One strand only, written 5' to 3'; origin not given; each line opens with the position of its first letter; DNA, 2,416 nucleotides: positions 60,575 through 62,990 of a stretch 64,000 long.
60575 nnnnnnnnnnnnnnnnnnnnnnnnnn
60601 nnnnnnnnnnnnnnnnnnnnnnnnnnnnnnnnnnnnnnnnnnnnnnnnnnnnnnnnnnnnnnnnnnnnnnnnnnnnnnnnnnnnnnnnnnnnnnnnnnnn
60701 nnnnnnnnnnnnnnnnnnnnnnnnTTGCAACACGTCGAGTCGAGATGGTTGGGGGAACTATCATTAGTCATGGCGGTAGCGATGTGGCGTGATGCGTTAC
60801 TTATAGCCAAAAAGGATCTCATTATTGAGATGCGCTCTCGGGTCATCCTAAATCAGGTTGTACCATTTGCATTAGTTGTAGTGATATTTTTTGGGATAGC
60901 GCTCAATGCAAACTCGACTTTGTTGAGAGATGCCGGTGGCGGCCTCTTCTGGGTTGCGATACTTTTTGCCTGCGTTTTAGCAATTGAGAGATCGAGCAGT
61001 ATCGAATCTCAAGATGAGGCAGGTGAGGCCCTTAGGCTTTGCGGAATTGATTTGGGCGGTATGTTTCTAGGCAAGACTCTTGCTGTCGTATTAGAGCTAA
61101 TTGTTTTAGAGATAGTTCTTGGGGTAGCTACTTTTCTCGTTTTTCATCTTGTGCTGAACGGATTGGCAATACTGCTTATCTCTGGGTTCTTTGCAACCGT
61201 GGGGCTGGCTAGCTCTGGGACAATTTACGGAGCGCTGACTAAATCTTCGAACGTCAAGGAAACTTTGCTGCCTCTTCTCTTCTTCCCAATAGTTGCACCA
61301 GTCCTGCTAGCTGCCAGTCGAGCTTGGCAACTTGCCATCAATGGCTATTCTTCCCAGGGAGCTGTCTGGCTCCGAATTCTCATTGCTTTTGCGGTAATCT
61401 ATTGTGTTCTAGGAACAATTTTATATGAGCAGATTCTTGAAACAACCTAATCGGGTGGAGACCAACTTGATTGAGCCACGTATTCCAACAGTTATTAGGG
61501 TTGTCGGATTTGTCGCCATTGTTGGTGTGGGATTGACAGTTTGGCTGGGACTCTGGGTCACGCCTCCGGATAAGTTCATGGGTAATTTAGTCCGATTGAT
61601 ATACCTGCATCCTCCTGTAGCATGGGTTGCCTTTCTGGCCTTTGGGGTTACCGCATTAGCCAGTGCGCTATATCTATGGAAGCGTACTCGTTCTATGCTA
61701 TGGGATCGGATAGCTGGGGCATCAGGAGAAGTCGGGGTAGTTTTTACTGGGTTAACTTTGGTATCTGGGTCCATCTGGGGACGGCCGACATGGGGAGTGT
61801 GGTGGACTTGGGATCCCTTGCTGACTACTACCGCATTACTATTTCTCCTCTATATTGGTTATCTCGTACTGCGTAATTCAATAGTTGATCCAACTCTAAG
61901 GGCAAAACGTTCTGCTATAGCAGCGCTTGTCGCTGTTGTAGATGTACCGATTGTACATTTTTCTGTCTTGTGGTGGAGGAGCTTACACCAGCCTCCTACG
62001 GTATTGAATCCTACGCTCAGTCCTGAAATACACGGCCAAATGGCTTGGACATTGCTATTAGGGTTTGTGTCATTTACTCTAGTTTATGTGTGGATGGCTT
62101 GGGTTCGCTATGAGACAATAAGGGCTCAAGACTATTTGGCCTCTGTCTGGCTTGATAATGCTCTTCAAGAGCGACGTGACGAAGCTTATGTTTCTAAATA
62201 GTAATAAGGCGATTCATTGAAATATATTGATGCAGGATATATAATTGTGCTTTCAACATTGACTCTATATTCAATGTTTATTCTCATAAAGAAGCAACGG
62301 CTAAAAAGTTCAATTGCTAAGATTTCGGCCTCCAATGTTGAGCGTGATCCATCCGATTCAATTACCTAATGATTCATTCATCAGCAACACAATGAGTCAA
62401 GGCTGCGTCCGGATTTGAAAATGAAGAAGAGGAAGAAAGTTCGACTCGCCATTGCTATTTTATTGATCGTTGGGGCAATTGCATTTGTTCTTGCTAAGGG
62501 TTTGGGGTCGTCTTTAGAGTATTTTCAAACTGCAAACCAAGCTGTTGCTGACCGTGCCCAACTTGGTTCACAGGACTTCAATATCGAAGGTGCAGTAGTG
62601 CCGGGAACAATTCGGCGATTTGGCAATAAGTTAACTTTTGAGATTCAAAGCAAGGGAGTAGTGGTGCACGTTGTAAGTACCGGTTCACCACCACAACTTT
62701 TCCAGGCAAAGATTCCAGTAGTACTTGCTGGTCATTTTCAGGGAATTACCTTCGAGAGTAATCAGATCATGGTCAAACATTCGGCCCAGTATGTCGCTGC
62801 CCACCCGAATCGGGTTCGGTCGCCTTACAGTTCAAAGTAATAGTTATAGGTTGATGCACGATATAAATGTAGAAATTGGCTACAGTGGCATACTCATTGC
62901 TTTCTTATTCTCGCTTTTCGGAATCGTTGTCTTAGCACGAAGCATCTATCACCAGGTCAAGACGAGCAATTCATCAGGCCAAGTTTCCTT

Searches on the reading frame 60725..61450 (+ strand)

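Call 75: search_protein_families(library=pfam, proteins=[window:60725-61450:+], max_evalue=0.001)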
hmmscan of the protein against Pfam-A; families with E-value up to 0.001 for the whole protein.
window:60725-61450:+ (241 aa): 1 family
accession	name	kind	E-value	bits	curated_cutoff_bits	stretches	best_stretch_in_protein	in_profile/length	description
PF03379.19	CcmB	-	7.6e-29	101.1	24.9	1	27-231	4-206/215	CcmB protein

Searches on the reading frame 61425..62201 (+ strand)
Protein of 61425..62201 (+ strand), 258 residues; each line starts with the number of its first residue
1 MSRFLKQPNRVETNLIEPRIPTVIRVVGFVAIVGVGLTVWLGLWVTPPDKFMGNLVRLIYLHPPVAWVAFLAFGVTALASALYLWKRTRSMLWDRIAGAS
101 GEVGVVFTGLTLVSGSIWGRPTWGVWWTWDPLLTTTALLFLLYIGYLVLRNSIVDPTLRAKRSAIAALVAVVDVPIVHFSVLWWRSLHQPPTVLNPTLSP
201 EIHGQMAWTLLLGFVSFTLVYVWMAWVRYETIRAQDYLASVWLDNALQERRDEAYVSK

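Call 35: search_protein_families(library=pfam, proteins=[window:61425-62201:+], max_evalue=0.00001)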
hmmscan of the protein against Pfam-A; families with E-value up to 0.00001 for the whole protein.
window:61425-62201:+ (258 aa): 1 family
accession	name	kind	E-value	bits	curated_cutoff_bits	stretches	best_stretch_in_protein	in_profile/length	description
PF01578.25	Cytochrom_C_asm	-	3.3e-28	99.2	29.9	1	41-188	54-212/212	Cytochrome C assembly protein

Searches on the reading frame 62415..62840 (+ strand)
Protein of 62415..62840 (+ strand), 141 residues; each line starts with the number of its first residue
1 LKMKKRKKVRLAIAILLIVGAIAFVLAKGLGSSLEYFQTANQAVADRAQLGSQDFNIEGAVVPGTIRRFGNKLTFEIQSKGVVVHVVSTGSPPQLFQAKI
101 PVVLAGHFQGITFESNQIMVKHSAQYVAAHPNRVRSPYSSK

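Call 75: search_protein_families(library=pfam, proteins=[window:62415-62840:+], max_evalue=0.001)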
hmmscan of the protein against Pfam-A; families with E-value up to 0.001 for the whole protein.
window:62415-62840:+ (141 aa): 1 family
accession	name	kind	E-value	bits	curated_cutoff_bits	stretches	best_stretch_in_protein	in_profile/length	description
PF03100.22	CcmE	-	9.5e-17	61.6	24.6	1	35-128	2-98/99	CcmE domain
